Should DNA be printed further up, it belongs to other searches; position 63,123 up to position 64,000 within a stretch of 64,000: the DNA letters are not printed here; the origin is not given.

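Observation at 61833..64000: A divergent G-alpha gene with degenerate nucleotide-binding motifs lies 133 bp upstream of a 7TM receptor gene on the same strand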

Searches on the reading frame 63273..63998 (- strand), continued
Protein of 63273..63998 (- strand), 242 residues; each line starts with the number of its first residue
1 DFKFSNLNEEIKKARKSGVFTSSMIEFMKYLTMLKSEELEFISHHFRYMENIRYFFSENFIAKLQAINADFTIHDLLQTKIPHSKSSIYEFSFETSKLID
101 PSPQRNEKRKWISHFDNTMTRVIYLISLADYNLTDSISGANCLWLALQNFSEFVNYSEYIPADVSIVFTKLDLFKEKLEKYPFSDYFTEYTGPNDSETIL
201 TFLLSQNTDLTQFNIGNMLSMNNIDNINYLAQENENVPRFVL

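Call 64: predict_structure(alignment_id=A4)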
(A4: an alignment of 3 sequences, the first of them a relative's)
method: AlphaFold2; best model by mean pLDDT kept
length: 326 residues; sequences in the alignment: 3
mean_pLDDT: 46.7   pTM: 0.35
mean pLDDT of the five models: 46.7, 44.4, 43.1, 39.1, 38.2
residues with pLDDT >= 90: 0; 70-90: 8; 50-70: 124; < 50: 194
segments of 3 or more residues with pLDDT < 50: 1-27, 34-59, 123-145, 147-202, 242-244, 255-271, 291-326
pLDDT, mean of each block of 10 residues (from residue 1): 34 40 43 46 33 37 53 62 59 70 63 60 44 39 46 44 33 30 41 43 55 56 59 59 53 46 38 53 61 35 31 34 37
secondary structure, 60 per line:
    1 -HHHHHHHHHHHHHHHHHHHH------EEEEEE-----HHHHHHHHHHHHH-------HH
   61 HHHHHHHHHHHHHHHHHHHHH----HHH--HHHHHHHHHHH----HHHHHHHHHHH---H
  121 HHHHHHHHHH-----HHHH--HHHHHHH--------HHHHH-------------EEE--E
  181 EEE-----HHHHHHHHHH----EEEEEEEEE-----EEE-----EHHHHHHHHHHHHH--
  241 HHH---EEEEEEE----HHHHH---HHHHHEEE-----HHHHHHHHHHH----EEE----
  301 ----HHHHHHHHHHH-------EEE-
elements in order: H2-21 E28-33 H39-51 H59-81 H91-101 H106-116 H120-130 H136-139 H142-148 H157-161 E175-177 E180-183 H189-198 E203-211 E217-219 H226-238 E247-253 H258-262 H266-270 E271-273 H279-289 E294-296 H305-315 E323-325

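Call 80: list_cluster_members(proteins=[P0031, P0152, P0025, P0041, P0058, P0088, P0023, P0045, P0101, P0143])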
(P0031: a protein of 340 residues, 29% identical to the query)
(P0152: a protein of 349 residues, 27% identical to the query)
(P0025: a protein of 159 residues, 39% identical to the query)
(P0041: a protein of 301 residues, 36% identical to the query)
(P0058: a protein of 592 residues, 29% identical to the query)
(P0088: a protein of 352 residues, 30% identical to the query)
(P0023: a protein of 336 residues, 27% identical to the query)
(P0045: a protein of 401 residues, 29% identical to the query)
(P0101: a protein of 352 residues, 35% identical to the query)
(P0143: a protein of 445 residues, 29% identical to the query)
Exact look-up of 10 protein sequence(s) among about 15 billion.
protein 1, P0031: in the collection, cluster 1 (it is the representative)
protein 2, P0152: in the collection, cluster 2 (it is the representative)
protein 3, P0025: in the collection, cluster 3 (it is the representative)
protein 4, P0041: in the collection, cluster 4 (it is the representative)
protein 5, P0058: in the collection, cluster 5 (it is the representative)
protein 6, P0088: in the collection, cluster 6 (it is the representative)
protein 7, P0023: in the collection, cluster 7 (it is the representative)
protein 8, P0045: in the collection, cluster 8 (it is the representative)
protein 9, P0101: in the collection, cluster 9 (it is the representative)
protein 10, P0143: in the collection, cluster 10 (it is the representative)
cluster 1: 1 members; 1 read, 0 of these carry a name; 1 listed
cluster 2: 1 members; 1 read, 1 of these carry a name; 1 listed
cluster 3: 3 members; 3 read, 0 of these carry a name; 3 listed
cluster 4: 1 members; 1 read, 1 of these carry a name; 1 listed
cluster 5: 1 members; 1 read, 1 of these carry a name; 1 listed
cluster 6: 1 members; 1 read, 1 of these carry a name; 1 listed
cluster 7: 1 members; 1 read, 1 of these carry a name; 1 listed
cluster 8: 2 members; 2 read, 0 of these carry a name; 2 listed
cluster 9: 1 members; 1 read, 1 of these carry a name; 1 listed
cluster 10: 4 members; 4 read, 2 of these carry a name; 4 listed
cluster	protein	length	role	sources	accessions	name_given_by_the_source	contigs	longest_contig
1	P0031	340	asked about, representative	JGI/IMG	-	-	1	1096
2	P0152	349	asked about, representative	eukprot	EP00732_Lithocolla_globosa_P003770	Lithocolla_globosa_v1_NODE_3162_length_1744_cov_8.686797.p1 type:complete len:350 ...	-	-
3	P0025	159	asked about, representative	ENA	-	-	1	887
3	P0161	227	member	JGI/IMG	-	-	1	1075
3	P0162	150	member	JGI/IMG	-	-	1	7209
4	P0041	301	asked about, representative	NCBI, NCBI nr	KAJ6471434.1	G-protein alpha subunit-domain-containing protein [Mycena sanguinolenta]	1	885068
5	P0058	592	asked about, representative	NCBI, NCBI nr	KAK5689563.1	Guanine nucleotide-binding protein alpha-2 subunit [Elasticomyces elasticus]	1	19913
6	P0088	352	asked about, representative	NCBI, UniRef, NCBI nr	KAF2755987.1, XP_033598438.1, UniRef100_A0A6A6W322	G protein alpha subunit [Pseudovirgaria hyperparasitica] | G protein alpha subunit n=1 Tax=Pseudovirgaria hyperparasitica TaxID=470096 ...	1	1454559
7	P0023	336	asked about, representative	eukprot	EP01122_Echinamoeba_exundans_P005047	TRINITY_DN15228_c0_g1_i1.p1 TRINITY_DN15228_c0_g1~~TRINITY_DN15228_c0_g1_i1.p1 ORF ...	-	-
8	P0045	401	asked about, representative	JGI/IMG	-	-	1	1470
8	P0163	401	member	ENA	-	-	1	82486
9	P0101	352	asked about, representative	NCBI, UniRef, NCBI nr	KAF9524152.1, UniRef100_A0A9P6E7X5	G-protein alpha subunit [Crepidotus variabilis] | G-protein alpha subunit n=1 Tax=Crepidotus variabilis TaxID=179855 RepID=A0A9P6E7X5_9AGAR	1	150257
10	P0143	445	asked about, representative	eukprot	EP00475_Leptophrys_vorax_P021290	TRINITY_DN28_c1_g1_i6.p1 TRINITY_DN28_c1_g1~~TRINITY_DN28_c1_g1_i6.p1 ORF type:complete ...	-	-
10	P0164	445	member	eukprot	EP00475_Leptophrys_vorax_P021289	TRINITY_DN28_c1_g1_i4.p1 TRINITY_DN28_c1_g1~~TRINITY_DN28_c1_g1_i4.p1 ORF type:complete ...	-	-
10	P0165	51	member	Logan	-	-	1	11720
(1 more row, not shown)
